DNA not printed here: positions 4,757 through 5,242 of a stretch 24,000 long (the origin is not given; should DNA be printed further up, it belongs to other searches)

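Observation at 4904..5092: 62-aa ORF mimicking an NHLP leader but lacking a recognisable core peptide or Gly-Gly site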

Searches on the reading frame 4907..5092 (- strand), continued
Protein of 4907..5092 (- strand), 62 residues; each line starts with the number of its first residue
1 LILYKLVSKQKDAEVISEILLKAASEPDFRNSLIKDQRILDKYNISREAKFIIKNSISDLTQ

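Call 28: search_protein_families(library=pfam, proteins=[P0140, P0172, P0169, P0170, P0163, P0156, P0151, P0162, P0137, P0146], max_evalue=1)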
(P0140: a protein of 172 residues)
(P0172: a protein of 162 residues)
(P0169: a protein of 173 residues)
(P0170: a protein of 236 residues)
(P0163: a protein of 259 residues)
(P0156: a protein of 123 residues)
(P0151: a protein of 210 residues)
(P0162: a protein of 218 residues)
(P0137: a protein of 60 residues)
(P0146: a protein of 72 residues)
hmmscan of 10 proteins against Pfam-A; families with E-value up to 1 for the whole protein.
P0140 (172 aa): 6 families
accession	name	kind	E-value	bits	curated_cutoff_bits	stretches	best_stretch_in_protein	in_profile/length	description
PF02979.21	NHase_alpha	-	9.2e-15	54.9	27.2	3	14-59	113-158/184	Nitrile hydratase, alpha chain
PF14407.11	Frankia_peptide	-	2.3e-07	31.4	48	2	8-30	5-27/63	Ribosomally synthesized peptide prototyped by Frankia Franean1_4349.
PF19398.4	DurB-like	-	0.00087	20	26.6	0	6-29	4-27/81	Lantibiotic duramycin B-like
PF09183.16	DUF1947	-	0.021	15.5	22.5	1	24-63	11-50/65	Domain of unknown function (DUF1947)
PF17898.6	GerD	-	0.069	13.6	29.5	0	6-23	47-64/114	Spore germination GerD central core domain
PF12078.13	DUF3557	-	0.14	12.5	26.2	1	78-104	71-97/154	Domain of unknown function (DUF3557)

P0172 (162 aa): 7 families
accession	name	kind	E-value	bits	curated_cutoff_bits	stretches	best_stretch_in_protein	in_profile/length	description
PF02979.21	NHase_alpha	-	2.9e-15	56.6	27.2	2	13-61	43-91/184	Nitrile hydratase, alpha chain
PF14407.11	Frankia_peptide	-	0.00011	22.8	48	1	84-116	2-35/63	Ribosomally synthesized peptide prototyped by Frankia Franean1_4349.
PF16497.10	MHC_I_3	-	0.011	15.8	35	0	87-117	67-97/198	MHC-I family domain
PF24847.1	DUF7722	-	0.022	15.8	26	0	34-50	19-35/46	Domain of unknown function (DUF7722)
PF19398.4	DurB-like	-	0.045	14.5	26.6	0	85-106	5-26/81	Lantibiotic duramycin B-like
PF13282.11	DUF4070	-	0.079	13.4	22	0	77-108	35-66/144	Domain of unknown function (DUF4070)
PF14629.12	ORC4_C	-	0.7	9.7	25.3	0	73-100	16-43/216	Origin recognition complex (ORC) subunit 4 C-terminus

P0169 (173 aa): 2 families
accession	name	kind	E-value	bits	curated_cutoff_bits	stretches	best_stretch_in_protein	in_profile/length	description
PF02979.21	NHase_alpha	-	3.5e-17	62.8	27.2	2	11-64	42-95/184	Nitrile hydratase, alpha chain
PF14407.11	Frankia_peptide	-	0.00012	22.8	48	1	16-42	8-34/63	Ribosomally synthesized peptide prototyped by Frankia Franean1_4349.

P0170 (236 aa): 2 families
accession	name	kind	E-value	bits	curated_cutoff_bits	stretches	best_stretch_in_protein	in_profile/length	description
PF02979.21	NHase_alpha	-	0.023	14.6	27.2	1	34-96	38-93/184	Nitrile hydratase, alpha chain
PF04378.19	RsmJ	-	0.22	11.3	27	1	90-171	48-131/245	Ribosomal RNA large subunit methyltransferase D, RlmJ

P0163 (259 aa): 7 families
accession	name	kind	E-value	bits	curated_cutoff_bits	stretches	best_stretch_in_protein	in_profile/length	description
PF01740.26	STAS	-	3.4e-11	43.3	22.6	1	192-258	31-98/106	STAS domain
PF02979.21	NHase_alpha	-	4.7e-11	42.9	27.2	2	42-110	114-179/184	Nitrile hydratase, alpha chain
PF13466.11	STAS_2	-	4.5e-08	33.6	29.2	1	180-254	3-80/80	STAS domain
PF14407.11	Frankia_peptide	-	3.9e-07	30.7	48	2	104-136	4-36/63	Ribosomally synthesized peptide prototyped by Frankia Franean1_4349.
PF19398.4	DurB-like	-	0.00018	22.2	26.6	1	103-126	4-27/81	Lantibiotic duramycin B-like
PF06776.18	IalB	-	0.053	14.1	22.1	1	88-139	17-67/131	Invasion associated locus B (IalB) protein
PF15033.11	Kinocilin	-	0.21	11.7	27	1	212-245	44-77/123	Kinocilin protein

P0156 (123 aa): 3 families
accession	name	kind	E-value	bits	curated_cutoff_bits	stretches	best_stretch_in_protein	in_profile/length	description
PF02979.21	NHase_alpha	-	1.9e-10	40.9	27.2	2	13-59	114-160/184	Nitrile hydratase, alpha chain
PF19398.4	DurB-like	-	5.6e-05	23.8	26.6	2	2-27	2-27/81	Lantibiotic duramycin B-like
PF14407.11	Frankia_peptide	-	0.011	16.5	48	0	5-26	4-25/63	Ribosomally synthesized peptide prototyped by Frankia Franean1_4349.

P0151 (210 aa): 8 families
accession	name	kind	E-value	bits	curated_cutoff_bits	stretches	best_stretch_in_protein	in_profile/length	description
PF14407.11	Frankia_peptide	-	2.4e-12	47.4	48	2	11-72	2-60/63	Ribosomally synthesized peptide prototyped by Frankia Franean1_4349.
PF19398.4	DurB-like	-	1.3e-07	32.2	26.6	1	11-62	3-48/81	Lantibiotic duramycin B-like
PF02979.21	NHase_alpha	-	1.9e-07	31.1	27.2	1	15-42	108-135/184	Nitrile hydratase, alpha chain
PF25734.1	RelB_like_antitoxin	-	0.00049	20.3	27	1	76-93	24-41/43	Putative antitoxin family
PF02639.20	DUF188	-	0.0036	17.4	24.3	1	89-148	58-117/130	Uncharacterized BCR, YaiI/YqxD family COG1671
PF10845.14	DUF2576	-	0.019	15.2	27.4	0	55-75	16-36/49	Protein of unknown function (DUF2576)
PF09413.15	DUF2007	-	0.029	15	25.7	0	172-197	12-37/66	Putative prokaryotic signal transducing protein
PF12781.13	AAA_9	-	0.16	11.5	27.4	0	41-91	145-195/222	ATP-binding dynein motor region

P0162 (218 aa): 3 families
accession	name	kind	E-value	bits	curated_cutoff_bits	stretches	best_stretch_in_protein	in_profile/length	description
PF14407.11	Frankia_peptide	-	6.8e-08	33.1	48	2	66-102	7-45/63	Ribosomally synthesized peptide prototyped by Frankia Franean1_4349.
PF02979.21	NHase_alpha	-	6.8e-05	22.8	27.2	2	57-94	37-77/184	Nitrile hydratase, alpha chain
PF07862.16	Nif11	-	0.2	12.4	23.8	0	152-166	10-24/48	Nif11 domain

P0137 (60 aa): 5 families
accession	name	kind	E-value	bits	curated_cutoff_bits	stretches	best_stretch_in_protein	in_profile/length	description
PF02979.21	NHase_alpha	-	0.0011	18.9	27.2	1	10-55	39-83/184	Nitrile hydratase, alpha chain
PF07746.16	LigA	-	0.056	14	25.3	1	18-52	6-40/87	Aromatic-ring-opening dioxygenase LigAB, LigA subunit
PF14407.11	Frankia_peptide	-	0.063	14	48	1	15-55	5-43/63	Ribosomally synthesized peptide prototyped by Frankia Franean1_4349.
PF09384.15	UTP15_C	-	0.073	13.2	33.1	1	2-58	68-124/147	UTP15 C terminal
PF19398.4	DurB-like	-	0.15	12.8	26.6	1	12-34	3-25/81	Lantibiotic duramycin B-like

P0146 (72 aa): 5 families
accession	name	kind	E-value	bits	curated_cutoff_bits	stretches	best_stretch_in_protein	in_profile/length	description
PF14407.11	Frankia_peptide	-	1.1e-07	32.5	48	1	8-51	3-49/63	Ribosomally synthesized peptide prototyped by Frankia Franean1_4349.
PF02979.21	NHase_alpha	-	0.00032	20.6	27.2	1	7-51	42-86/184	Nitrile hydratase, alpha chain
PF19398.4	DurB-like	-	0.003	18.3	26.6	1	6-29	3-26/81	Lantibiotic duramycin B-like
PF07746.16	LigA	-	0.004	17.7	25.3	1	16-51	10-45/87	Aromatic-ring-opening dioxygenase LigAB, LigA subunit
PF07564.17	DUF1542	-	0.014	15.9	24.3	1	20-52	10-43/77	Domain of Unknown Function (DUF1542)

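Call 29: search_protein_families(library=ncbifam, alignment_id=A1, max_evalue=10)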
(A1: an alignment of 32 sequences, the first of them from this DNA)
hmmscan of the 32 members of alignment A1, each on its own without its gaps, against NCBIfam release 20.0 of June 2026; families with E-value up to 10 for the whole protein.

A. member 1, seq(57 aa): 0 families

B. families by the number of members that match (of 32 scanned): 9 families
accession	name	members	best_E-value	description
NF038399.1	NH_RiPP_Os17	31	1.8e-07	Os1348 family NHLP clan protein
TIGR03793.1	leader_NHLP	31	2.1e-05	NHLP leader peptide family RiPP precursor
TIGR04351.1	TOMM_nitrile_2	20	0.0051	TIGR04351 family putative TOMM peptide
TIGR04509.1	mod_pep_NH_fam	18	0.004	NHLP-related RiPP peptide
TIGR01323.1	nitrile_alph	10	0.019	nitrile hydratase subunit alpha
NF033431.1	cinnamycin_RiPP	8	0.045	cinnamycin family lantibiotic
NF050028.1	CldAdptActJ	4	0.023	cold adaptation protein ActJcold adaptation protein ActJ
NF004078.0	PRK05583.1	1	0.082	ribosomal protein L7Ae family protein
NF009904.0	PRK13367.1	1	0.096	gallate dioxygenase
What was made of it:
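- On NHLP leader peptide family (TIGR03793): 31 of 32 members hit with best E 2.1e-5 (call 29).
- On Os1348 family NHLP-clan protein (NF038399): The best E among members is 1.8e-7 (call 29).
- Closest known: Os1348 family NHLP-clan protein, NF038399. Same: It is the best-scoring curated model for 31 of 32 members (call 29).
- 31 of 32 family members hit NF038399 (best 1.8e-7) and TIGR03793 (best 2.1e-5) (call 29).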

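Call 30: search_protein_families(library=pfam, alignment_id=A1, max_evalue=10)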
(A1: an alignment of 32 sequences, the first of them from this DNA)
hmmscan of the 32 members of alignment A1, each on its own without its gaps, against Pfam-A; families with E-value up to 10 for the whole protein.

A. member 1, seq(57 aa): 0 families

B. families by the number of members that match (of 32 scanned): 10 families
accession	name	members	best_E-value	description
PF14407.11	Frankia_peptide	26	3.1e-06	Ribosomally synthesized peptide prototyped by Frankia Franean1_4349.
PF19398.4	DurB-like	22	0.015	Lantibiotic duramycin B-like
PF02979.21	NHase_alpha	19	0.028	Nitrile hydratase, alpha chain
PF07746.16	LigA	5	0.029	Aromatic-ring-opening dioxygenase LigAB, LigA subunit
PF05801.16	VP2_lagovir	2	0.012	Lagovirus minor capsid protein VP2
PF20306.3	Sp-DndD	1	0.036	Small protein found in certain Dnd DNA modification systems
PF18436.6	HECW1_helix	1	0.048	Helical box domain of E3 ubiquitin-protein ligase HECW1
PF09384.15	UTP15_C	1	0.093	UTP15 C terminal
PF08956.15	DUF1869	1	0.12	Domain of unknown function (DUF1869)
PF06114.19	Peptidase_M78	1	0.19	IrrE N-terminal-like domain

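Call 31: fold_search(model_id=the predicted structure, library=pdb)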
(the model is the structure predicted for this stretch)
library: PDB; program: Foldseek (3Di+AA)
matches with E <= 10: 12; with E <= 0.001: 0
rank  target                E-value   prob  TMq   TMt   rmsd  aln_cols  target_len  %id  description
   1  4fqg_B                5.9e+00  0.09  0.46  0.19   5.6        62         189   26  Crystal structure of the TCERG1 FF4-6 tandem repeat domain (released 2013-02-27)
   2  4v2o_B                5.9e+00  0.05  0.39  0.30   8.8        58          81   17  Structure of saposin B in complex with chloroquine (released 2015-12-09)
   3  7nzm_E                6.3e+00  0.23  0.52  0.17   1.0        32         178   22  Cryo-EM structure of pre-dephosphorylation complex of phosphorylated eIF2alpha with trapped holophosphatase (PP1A_D64A (released 2021-09-29)
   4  8ap8_h                6.8e+00  0.08  0.41  0.23   4.5        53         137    9  Peripheral stalk of Trypanosoma brucei mitochondrial ATP synthase (released 2022-10-26)
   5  6wmp_C                7.2e+00  0.05  0.37  0.03  11.8        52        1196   17  F. tularensis RNAPs70-iglA DNA complex (released 2020-11-11)
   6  7lf8_A                7.7e+00  0.18  0.64  0.64   2.0        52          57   12  Fab 6D12 bound to ApoL2 NTD (released 2021-08-04)
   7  6b87_A                8.3e+00  0.06  0.41  0.26  11.8        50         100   16  Crystal structure of transmembrane protein TMHC2_E (released 2018-03-14)
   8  5ofa_B                8.8e+00  0.04  0.34  0.05  15.8        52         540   10  Crystal structure of human MORC2 (residues 1-603) with spinal muscular atrophy mutation T424R (released 2018-02-14)
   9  3d9p_A                9.4e+00  0.12  0.59  0.29   3.6        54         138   13  Snapshots of the RNA processing factor SCAF8 bound to different phosphorylated forms of the Carboxy-Terminal Domain of (released 2008-06-10)
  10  6b87_B                9.4e+00  0.06  0.41  0.28  11.6        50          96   16  Crystal structure of transmembrane protein TMHC2_E (released 2018-03-14)
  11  6wa9_T                9.4e+00  0.06  0.41  0.34  12.0        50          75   18  Structure of the Chlamydia pneumoniae CdsV and CdsO protein complex (released 2020-09-30)
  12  2fon_C                9.4e+00  0.05  0.35  0.04   9.5        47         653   15  X-ray crystal structure of LeACX1, an acyl-CoA oxidase from Lycopersicon esculentum (tomato) (released 2006-05-23)
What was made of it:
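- Tried and rejected: Foldseek of the AF2 model against PDB gave no significant match (call 31).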

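Call 43: search_solved_structures(query=A1, max_evalue=10, show_alignments=4)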
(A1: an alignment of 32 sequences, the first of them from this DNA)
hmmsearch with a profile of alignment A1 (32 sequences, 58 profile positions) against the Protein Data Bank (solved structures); distinct sequences matched with E-value up to 10: 42.
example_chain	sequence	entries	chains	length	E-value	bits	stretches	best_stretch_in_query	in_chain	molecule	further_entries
1v29_A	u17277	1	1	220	2e-05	27.3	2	15-38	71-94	nitrile hydratase a chain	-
4ob1_A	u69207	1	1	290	0.00071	22.3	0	14-41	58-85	Cobalt-containing nitrile hydratase subunit alpha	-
7qop_A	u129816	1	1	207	0.00075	22.2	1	21-41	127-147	Nitrile hydratase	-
7qom_A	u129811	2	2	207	0.00078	22.1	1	21-41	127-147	Nitrile hydratase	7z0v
7qou_A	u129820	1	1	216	0.00087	22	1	21-41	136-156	Nitrile hydratase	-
7qoy_A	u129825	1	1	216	0.00088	22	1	21-41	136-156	Nitrile hydratase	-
2dpp_A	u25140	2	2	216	0.00089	22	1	21-41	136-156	Nitrile hydratase alpha subunit | Nitrile hydratase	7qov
3hht_A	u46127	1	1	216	0.00089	22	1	21-41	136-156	Nitrile hydratase alpha subunit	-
1ahj_A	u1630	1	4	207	0.016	18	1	13-40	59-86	NITRILE HYDRATASE (SUBUNIT ALPHA)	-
2ahj_A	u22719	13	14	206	0.016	18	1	13-40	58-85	NITRILE HYDRATASE | Nitrile hydratase subunit alpha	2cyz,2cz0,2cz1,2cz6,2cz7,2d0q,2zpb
2qdy_A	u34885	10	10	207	0.016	17.9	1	13-40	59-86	Nitrile hydratase subunit alpha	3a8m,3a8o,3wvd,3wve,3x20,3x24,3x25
3a8g_A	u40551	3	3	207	0.016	17.9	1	13-40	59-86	Nitrile hydratase subunit alpha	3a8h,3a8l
2zcf_A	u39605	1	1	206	0.019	17.7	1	13-40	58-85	Nitrile hydratase subunit alpha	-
3wku_A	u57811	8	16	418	0.025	17.3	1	21-51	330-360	Gallate dioxygenase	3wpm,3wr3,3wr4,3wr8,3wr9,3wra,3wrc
3wrb_A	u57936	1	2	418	0.025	17.3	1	21-51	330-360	Gallate dioxygenase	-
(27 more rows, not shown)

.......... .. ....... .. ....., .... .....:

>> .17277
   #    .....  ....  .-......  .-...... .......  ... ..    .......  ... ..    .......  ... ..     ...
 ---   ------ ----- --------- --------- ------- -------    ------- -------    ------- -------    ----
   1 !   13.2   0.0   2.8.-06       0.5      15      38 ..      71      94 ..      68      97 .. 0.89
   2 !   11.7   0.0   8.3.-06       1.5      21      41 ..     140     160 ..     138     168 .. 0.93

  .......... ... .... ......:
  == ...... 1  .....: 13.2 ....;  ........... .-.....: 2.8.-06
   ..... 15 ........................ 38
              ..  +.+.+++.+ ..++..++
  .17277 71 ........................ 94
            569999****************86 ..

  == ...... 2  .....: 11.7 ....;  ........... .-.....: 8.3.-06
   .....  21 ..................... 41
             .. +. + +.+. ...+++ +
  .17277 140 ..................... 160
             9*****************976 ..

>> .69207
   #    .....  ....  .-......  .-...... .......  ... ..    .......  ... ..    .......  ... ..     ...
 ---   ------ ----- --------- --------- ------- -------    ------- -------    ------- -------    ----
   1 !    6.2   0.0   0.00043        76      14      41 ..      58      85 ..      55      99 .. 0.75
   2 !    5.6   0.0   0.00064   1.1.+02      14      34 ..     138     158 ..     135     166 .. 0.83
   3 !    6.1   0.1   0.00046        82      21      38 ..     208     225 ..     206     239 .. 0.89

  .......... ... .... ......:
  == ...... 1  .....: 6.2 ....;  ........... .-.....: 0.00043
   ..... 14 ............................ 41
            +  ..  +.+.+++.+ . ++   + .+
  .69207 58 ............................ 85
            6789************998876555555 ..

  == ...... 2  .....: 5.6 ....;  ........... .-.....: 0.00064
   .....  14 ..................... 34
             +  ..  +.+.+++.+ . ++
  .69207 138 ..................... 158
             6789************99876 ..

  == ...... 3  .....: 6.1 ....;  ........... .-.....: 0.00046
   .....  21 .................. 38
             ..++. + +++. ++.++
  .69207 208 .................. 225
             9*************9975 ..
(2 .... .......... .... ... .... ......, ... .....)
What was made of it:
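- Top PDB hits are nitrile hydratase alpha subunits, 1v29_A at 2e-5 (call 43). The nitrile-hydratase-alpha motif is also a structural element of ordinary enzymes (call 43).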

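Call 49: find_homologous_proteins(query=A2, max_evalue=0.001)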
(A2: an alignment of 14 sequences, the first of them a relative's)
Query A2 (14 sequences) (60 aa, profile of the alignment): 240 proteins with E <= 0.001 among 4115 candidates; the best 120 are listed.
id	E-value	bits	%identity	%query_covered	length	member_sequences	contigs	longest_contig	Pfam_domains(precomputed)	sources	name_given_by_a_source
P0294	1.2e-21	94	30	95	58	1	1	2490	-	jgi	jgi:hypothetical protein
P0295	2.1e-21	93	35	90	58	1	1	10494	-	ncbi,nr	ncbi:MAG TPA: hypothetical protein VE548_11410 [Nitrososphaeraceae archaeon]|nr:hypothetical protein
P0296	2.3e-21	93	29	82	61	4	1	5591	-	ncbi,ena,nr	ncbi:MAG TPA: hypothetical protein VFM20_04290 [Nitrososphaeraceae archaeon]|nr:hypothetical protein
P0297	2.8e-21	92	30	95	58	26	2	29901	-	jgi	jgi:hypothetical protein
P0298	3.2e-21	92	77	100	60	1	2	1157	-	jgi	-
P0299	3.6e-21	92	30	90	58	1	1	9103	-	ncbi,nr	ncbi:hypothetical protein H7X64_00480 [Armatimonadetes bacterium]|nr:hypothetical protein [bacterium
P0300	3.9e-21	92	27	82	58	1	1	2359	-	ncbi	ncbi:MAG TPA: hypothetical protein VIA09_06975 [Nitrososphaeraceae archaeon]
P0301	4.4e-21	92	30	90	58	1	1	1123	-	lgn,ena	-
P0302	4.4e-21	92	27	82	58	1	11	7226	-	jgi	jgi:hypothetical protein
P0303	5.3e-21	92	72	97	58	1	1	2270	-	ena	-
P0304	6.9e-21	91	30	90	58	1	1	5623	-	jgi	jgi:hypothetical protein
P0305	7.3e-21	91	27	82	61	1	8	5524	-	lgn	-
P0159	8.6e-21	91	26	90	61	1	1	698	-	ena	-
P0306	8.7e-21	91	27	82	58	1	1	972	-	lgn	-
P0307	8.9e-21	91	29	82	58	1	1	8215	-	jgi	jgi:hypothetical protein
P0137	1.4e-20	90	100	100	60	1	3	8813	-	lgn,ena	-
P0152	2.9e-20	89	27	92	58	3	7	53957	-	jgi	-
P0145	1.1e-18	84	38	97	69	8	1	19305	-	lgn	-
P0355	1.9e-18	83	61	93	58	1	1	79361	-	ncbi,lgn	-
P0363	2.9e-18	83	30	95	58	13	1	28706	-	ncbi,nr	ncbi:MAG: hypothetical protein QOK69_03895 [Nitrososphaeraceae archaeon]|nr:hypothetical protein [Ni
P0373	1.1e-17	81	76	98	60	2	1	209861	-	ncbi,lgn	-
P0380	1.8e-17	80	36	98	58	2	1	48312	-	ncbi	ncbi:MAG TPA: hypothetical protein VH481_10175 [Nitrososphaeraceae archaeon]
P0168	1.9e-17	80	33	77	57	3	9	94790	-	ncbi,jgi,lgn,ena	jgi:hypothetical protein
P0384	2.0e-17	80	38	92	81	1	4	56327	-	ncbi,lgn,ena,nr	ncbi:hypothetical protein HRbin04_01074 [archaeon HR04]|nr:hypothetical protein HRbin04_01074 [archa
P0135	6.6e-17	78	40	78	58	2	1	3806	-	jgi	jgi:hypothetical protein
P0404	6.8e-17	78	36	75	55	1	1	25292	-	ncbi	-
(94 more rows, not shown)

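Call 50: find_encoding_contigs(protein=P0373, flank=6000, max_places=1)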
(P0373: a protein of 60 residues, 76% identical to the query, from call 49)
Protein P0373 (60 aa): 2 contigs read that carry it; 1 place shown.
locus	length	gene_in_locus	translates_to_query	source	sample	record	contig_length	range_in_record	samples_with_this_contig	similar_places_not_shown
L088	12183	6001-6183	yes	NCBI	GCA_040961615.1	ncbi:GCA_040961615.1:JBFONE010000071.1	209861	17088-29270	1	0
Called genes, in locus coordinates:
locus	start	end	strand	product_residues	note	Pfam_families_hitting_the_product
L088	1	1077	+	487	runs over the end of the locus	PF00206:Lyase_1, PF14698:ASL_C2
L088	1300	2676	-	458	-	PF12911:OppC_N (weak), PF00528:BPD_transp_1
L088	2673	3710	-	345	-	PF00528:BPD_transp_1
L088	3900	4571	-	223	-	PF07812:TfuA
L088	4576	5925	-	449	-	PF02624:YcaO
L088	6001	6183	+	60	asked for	-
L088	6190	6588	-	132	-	-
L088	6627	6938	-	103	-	PF14947:HTH_45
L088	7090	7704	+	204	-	-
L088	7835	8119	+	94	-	PF22278:DUF6958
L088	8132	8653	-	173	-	PF01625:PMSR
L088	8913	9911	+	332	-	-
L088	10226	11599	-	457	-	-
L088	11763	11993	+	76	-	-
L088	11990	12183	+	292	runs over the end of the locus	-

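Call 51: find_encoding_contigs(protein=P0152, flank=6000, max_places=1)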
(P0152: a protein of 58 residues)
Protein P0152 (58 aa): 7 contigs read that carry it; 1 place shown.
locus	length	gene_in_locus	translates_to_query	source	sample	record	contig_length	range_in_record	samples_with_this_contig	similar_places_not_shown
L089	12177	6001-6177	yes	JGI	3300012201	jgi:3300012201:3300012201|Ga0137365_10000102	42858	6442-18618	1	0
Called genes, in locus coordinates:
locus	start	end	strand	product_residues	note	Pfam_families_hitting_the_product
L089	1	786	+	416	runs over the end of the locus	PF05221:AdoHcyase, PF02826:2-Hacid_dh_C (weak), PF00670:AdoHcyase_NAD, PF07991:KARI_N (weak)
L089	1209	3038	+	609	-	PF03460:NIR_SIR_ferr, PF01077:NIR_SIR, PF03460:NIR_SIR_ferr, PF01077:NIR_SIR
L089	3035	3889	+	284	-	PF00581:Rhodanese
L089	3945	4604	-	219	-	PF07812:TfuA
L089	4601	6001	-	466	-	PF02624:YcaO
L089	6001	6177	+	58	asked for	-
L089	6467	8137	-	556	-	PF03484:B5, PF17759:tRNA_synthFbeta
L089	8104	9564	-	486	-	PF00152:tRNA-synt_2 (faint), PF01409:tRNA-synt_2d, PF17759:tRNA_synthFbeta (faint)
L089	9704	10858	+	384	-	PF00579:tRNA-synt_1b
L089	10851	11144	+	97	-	-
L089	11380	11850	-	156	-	PF01467:CTP_transf_like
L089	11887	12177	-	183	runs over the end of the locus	PF00037:Fer4 (weak), PF13237:Fer4_10, PF12838:Fer4_7 (weak)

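Call 52: find_encoding_contigs(protein=P0168, flank=6000, max_places=1)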
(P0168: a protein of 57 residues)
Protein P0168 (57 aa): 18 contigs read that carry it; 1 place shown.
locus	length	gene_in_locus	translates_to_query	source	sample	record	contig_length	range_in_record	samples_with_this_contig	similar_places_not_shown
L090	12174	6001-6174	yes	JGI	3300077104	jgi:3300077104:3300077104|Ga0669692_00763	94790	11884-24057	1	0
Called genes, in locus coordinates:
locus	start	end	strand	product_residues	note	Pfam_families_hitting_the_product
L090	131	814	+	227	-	-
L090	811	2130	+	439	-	PF24316:Tli3 (faint), PF13088:BNR_2 (weak)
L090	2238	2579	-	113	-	PF21280:Helicase_dom4_arc (weak), PF14520:HHH_5, PF00633:HHH (faint), PF12826:HHH_2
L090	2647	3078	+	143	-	PF13473:Cupredoxin_1, PF00127:Copper-bind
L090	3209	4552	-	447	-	PF01523:PmbA_TldD_1st, PF19290:PmbA_TldD_2nd (weak), PF19289:PmbA_TldD_3rd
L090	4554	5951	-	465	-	PF01523:PmbA_TldD_1st, PF19290:PmbA_TldD_2nd, PF19289:PmbA_TldD_3rd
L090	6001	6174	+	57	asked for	-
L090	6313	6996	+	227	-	-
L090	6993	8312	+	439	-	PF24316:Tli3 (faint), PF13088:BNR_2 (weak)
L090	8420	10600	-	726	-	PF00270:DEAD, PF04851:ResIII, PF22527:DEXQc_Suv3, PF00271:Helicase_C, PF20470:HTH_61 (weak), PF21280:Helicase_dom4_arc, PF12826:HHH_2 (weak), PF14520:HHH_5, +1 more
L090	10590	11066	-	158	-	-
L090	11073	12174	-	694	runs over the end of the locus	PF14551:MCM_N, PF17207:MCM_OB, PF00493:MCM, PF01078:Mg_chelatase (faint), PF07728:AAA_5 (weak), PF17855:MCM_lid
